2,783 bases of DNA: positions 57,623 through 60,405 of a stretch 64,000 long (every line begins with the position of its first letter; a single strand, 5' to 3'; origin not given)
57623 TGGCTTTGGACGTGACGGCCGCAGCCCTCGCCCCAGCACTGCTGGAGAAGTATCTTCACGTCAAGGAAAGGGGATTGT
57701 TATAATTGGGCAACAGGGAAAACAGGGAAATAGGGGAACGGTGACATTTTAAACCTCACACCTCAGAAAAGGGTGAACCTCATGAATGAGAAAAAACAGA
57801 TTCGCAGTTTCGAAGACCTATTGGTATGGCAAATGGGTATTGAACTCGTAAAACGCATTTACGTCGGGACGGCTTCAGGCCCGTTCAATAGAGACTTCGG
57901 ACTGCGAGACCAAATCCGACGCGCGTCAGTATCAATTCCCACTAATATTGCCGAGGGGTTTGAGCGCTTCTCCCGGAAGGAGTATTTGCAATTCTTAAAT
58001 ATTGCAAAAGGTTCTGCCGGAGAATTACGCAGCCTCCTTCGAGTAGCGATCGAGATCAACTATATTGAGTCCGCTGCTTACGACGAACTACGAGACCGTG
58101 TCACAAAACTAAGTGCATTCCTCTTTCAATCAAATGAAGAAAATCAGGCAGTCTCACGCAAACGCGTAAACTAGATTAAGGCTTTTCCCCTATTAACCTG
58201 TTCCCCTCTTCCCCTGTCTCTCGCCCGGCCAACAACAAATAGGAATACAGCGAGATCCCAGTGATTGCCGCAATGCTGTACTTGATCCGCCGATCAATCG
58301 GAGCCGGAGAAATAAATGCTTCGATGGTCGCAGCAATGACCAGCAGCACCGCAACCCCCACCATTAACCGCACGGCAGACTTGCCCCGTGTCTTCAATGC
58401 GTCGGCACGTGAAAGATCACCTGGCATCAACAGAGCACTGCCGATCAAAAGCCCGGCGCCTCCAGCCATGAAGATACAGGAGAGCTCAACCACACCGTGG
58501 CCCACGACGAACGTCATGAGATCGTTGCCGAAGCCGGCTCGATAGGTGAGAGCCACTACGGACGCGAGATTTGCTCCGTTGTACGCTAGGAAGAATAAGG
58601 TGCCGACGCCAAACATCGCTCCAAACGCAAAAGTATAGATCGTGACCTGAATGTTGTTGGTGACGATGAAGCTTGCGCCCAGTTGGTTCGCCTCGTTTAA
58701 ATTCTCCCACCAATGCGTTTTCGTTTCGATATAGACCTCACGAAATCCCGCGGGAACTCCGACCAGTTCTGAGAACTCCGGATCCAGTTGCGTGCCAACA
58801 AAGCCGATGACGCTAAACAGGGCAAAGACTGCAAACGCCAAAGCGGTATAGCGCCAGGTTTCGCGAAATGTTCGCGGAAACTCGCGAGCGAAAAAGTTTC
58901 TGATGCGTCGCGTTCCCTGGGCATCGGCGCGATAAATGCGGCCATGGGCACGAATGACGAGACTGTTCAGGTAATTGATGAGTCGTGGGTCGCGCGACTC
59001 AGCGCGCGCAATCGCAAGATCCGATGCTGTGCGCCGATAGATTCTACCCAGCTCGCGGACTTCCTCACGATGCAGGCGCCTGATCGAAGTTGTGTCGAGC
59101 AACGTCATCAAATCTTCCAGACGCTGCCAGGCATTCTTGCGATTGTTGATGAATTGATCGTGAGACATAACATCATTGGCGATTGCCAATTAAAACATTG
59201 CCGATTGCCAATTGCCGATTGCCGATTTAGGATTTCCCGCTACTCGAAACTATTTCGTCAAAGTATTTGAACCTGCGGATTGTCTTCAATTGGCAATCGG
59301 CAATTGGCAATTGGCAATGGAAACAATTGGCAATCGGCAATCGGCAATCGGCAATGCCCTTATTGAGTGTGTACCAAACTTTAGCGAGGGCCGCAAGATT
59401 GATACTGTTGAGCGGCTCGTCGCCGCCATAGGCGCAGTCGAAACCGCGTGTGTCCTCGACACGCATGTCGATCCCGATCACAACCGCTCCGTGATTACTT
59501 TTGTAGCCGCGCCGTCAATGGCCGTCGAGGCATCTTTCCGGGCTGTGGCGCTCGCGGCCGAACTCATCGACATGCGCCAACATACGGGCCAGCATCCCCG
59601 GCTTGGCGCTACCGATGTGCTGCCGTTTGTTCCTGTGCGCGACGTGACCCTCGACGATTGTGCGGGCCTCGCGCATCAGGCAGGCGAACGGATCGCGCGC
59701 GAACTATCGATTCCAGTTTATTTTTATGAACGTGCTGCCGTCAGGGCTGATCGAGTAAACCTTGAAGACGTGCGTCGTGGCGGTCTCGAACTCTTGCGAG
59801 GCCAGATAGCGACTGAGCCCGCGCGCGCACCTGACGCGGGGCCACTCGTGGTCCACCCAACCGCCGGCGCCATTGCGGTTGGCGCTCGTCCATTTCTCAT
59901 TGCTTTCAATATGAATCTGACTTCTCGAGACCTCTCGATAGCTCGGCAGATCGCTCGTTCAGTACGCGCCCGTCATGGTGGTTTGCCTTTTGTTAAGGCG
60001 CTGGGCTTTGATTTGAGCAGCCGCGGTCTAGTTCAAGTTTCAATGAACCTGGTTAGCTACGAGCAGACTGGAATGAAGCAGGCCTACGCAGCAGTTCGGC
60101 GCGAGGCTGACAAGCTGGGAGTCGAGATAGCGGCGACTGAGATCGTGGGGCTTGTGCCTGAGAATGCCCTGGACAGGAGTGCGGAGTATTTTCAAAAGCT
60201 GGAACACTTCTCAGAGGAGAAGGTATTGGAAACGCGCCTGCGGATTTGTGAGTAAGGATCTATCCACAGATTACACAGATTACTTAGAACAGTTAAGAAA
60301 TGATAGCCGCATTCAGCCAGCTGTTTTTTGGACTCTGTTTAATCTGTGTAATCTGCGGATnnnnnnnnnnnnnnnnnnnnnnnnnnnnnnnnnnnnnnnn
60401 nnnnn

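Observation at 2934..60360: Window-wide family of long intergenic hairpins whose arms are built from 6-8 nt degenerate tandem units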

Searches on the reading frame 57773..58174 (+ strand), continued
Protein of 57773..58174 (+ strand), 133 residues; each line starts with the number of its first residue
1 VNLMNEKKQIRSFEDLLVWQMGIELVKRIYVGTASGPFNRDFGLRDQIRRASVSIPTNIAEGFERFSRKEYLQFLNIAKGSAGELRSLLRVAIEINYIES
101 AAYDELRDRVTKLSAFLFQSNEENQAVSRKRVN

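Call 68: get_annotated_region(hit=H22, flank=600)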
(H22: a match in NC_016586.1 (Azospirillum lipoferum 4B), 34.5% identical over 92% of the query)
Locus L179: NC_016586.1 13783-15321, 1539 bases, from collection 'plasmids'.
description: Azospirillum lipoferum 4B plasmid AZO_p2, complete sequence
organism: Azospirillum lipoferum 4B (NCBI taxid 862719)
taxonomy: Bacteria; Pseudomonadota; Alphaproteobacteria; Rhodospirillales; Azospirillaceae; Azospirillum; Azospirillum lipoferum; Azospirillum lipoferum 4B
host: -; source: -; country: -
typing (MOB-suite, as given by PLSDB): conjugative; replicon rep_cluster_67; relaxase MOBP; mating-pair formation MPF_T
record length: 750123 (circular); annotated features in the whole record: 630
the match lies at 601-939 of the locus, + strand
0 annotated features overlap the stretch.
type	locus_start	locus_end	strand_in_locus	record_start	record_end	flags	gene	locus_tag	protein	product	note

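Call 69: get_annotated_region(hit=H25, flank=600)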
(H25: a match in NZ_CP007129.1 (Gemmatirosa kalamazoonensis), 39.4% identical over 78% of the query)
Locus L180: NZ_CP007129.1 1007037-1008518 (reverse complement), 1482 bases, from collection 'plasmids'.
description: Gemmatirosa kalamazoonensis strain KBS708 plasmid 1, complete sequence
organism: Gemmatirosa kalamazoonensis (NCBI taxid 861299)
taxonomy: Bacteria; Gemmatimonadota; Gemmatimonadia; Gemmatimonadales; Gemmatimonadaceae; Gemmatirosa; Gemmatirosa kalamazoonensis
host: -; source: -; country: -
typing (MOB-suite, as given by PLSDB): non-mobilizable
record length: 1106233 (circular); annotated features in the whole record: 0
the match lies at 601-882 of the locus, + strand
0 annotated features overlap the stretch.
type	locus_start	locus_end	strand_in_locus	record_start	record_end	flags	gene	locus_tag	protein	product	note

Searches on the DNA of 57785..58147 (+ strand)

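Call 80: search_rna_families(sources=[L179, L172, L175, L180], threshold=gathering)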
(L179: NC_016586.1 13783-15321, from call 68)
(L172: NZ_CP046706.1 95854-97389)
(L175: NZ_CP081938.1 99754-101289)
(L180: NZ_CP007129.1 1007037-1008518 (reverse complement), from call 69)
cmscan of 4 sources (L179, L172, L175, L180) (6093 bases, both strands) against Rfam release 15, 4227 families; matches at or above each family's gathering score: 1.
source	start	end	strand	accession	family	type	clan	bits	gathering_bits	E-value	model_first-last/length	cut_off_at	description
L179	1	1539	+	RF02541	LSU_rRNA_bacteria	Gene; rRNA;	CL00112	899.2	50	3e-294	660-1844/2925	5'&3'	Bacterial large subunit ribosomal RNA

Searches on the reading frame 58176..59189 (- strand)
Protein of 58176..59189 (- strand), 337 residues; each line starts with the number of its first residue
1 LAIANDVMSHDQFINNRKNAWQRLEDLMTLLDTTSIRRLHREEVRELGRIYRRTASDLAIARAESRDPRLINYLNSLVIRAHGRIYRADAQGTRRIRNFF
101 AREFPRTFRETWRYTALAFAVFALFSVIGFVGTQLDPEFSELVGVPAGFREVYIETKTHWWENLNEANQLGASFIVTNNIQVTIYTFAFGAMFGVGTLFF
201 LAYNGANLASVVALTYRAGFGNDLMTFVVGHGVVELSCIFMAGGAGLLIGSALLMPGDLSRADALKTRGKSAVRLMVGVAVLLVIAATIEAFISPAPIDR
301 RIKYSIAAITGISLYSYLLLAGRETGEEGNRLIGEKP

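Call 28: search_protein_families(library=pfam, proteins=[window:58176-59189:-], max_evalue=0.01)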
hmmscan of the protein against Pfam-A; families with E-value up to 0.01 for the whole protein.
window:58176-59189:- (337 aa): 1 family
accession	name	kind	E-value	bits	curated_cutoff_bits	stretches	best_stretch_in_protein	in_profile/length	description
PF01944.22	SpoIIM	-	1.7e-32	113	26.9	1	118-295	1-163/163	Stage II sporulation protein M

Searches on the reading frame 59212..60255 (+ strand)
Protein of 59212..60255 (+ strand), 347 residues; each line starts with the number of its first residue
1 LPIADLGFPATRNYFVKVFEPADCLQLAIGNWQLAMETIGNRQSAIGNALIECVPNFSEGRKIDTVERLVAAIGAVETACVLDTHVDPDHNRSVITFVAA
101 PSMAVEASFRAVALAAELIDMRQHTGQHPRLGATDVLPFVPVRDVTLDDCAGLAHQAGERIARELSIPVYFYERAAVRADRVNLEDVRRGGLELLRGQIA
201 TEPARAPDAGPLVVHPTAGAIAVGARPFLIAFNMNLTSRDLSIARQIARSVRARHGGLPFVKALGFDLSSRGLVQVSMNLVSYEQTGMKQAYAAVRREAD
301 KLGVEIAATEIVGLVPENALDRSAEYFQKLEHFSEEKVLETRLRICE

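Call 28: search_protein_families(library=pfam, proteins=[window:59212-60255:+], max_evalue=0.01)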
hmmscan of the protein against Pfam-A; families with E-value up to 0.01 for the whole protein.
window:59212-60255:+ (347 aa): 2 families
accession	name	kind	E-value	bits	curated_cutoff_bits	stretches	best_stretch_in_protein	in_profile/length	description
PF07837.17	FTCD_N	-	3.9e-62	209.5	27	1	50-226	1-176/176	Formiminotransferase domain, N-terminal subdomain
PF02971.19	FTCD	-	4.8e-26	91.9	24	1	228-336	1-118/145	Formiminotransferase domain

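Call 53: find_homologous_proteins(query=window:59359-60252:+, max_evalue=1e-80)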
Query window:59359-60252:+ (298 aa): 6823 proteins with E <= 1e-80 among 8000 candidates; the best 120 are listed.
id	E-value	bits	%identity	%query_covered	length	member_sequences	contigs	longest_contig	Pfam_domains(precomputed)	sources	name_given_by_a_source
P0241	3.7e-178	609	95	100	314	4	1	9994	PF02971.20,PF07837.18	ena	-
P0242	1.7e-165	567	87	100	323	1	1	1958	PF02971.20,PF07837.18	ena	-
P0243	2.8e-165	567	87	100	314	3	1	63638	PF02971.20,PF07837.18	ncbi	-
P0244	3.4e-164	563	87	100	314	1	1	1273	PF02971.20,PF07837.18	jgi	jgi:glutamate formiminotransferase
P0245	7.7e-164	562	85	100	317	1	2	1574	PF02971.20,PF07837.18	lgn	-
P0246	8.8e-164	562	86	100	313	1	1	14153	PF02971.20,PF07837.18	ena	-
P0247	1.6e-163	561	86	100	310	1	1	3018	PF02971.20,PF07837.18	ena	-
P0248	1.8e-163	561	86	100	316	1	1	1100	PF02971.20,PF07837.18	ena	-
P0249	5.4e-163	559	86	100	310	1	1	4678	PF02971.20,PF07837.18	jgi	-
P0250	7.3e-162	555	84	100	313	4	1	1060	PF02971.20,PF07837.18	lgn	-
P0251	3.1e-159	547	83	100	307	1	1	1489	PF02971.20,PF07837.18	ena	-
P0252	3.7e-159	547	83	100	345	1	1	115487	PF02971.20,PF07837.18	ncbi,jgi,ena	-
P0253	2.8e-158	544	84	100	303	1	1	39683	PF02971.20,PF07837.18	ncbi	-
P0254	4.7e-158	543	82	100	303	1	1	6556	PF02971.20,PF07837.18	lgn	-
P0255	1.2e-157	542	84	100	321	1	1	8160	PF02971.20,PF07837.18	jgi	jgi:glutamate formiminotransferase/glutamate formiminotransferase/formiminotetrahydrofolate cyclodea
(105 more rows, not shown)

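Call 54: find_encoding_contigs(protein=P0241, flank=10000, max_places=2)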
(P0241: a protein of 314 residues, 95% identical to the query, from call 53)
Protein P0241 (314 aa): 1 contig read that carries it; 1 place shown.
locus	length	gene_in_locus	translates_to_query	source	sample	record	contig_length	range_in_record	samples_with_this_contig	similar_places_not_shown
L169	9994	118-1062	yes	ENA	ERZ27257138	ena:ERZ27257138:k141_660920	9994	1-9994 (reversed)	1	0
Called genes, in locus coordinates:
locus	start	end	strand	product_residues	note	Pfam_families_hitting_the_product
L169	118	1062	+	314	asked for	PF07837:FTCD_N, PF02971:FTCD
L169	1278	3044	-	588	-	-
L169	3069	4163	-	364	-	-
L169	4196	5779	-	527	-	-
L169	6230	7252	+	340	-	PF04389:Peptidase_M28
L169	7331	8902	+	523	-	PF00171:Aldedh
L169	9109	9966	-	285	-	-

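Call 55: find_encoding_contigs(protein=P0243, flank=10000, max_places=2)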
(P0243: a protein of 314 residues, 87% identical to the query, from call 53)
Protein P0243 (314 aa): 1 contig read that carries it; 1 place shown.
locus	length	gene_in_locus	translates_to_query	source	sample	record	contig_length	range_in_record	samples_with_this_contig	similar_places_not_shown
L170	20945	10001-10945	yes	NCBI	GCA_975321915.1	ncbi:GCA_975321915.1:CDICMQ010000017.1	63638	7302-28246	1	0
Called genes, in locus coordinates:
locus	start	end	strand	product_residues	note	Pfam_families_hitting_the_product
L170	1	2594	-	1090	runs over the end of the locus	PF13620:CarboxypepD_reg, PF17210:SdrD_B (faint), PF07715:Plug (weak), PF25183:OMP_b-brl_4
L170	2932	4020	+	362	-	-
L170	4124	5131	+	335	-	PF13559:DUF4129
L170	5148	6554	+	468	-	PF14258:DUF4350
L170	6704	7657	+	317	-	PF20030:bpMoxR, PF07726:AAA_3, PF07728:AAA_5, PF17863:AAA_lid_2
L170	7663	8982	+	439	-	PF01882:DUF58, PF13519:VWA_2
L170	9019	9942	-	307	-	PF28475:DUF8413, PF01944:SpoIIM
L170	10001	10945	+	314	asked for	PF07837:FTCD_N, PF02971:FTCD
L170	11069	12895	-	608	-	-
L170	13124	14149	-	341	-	-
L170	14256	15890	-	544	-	-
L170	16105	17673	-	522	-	PF00171:Aldedh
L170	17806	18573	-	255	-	-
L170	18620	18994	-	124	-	-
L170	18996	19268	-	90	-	-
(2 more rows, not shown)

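Call 56: find_encoding_contigs(protein=P0246, flank=10000, max_places=2)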
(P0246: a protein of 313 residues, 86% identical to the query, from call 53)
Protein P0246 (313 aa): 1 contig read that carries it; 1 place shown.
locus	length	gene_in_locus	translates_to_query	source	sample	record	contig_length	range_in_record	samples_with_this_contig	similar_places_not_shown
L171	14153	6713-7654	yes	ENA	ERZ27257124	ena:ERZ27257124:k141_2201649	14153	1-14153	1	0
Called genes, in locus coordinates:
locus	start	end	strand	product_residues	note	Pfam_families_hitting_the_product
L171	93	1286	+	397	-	PF13559:DUF4129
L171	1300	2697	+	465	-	PF14258:DUF4350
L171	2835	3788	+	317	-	PF00493:MCM (weak), PF20030:bpMoxR, PF00004:AAA (faint), PF07726:AAA_3, PF07728:AAA_5, PF17863:AAA_lid_2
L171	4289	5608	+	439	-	PF01882:DUF58, PF13519:VWA_2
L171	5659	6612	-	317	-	PF28475:DUF8413, PF01944:SpoIIM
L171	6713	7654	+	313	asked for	PF07837:FTCD_N, PF02971:FTCD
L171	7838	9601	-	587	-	-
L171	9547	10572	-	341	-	-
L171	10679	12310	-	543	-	-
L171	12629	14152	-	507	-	?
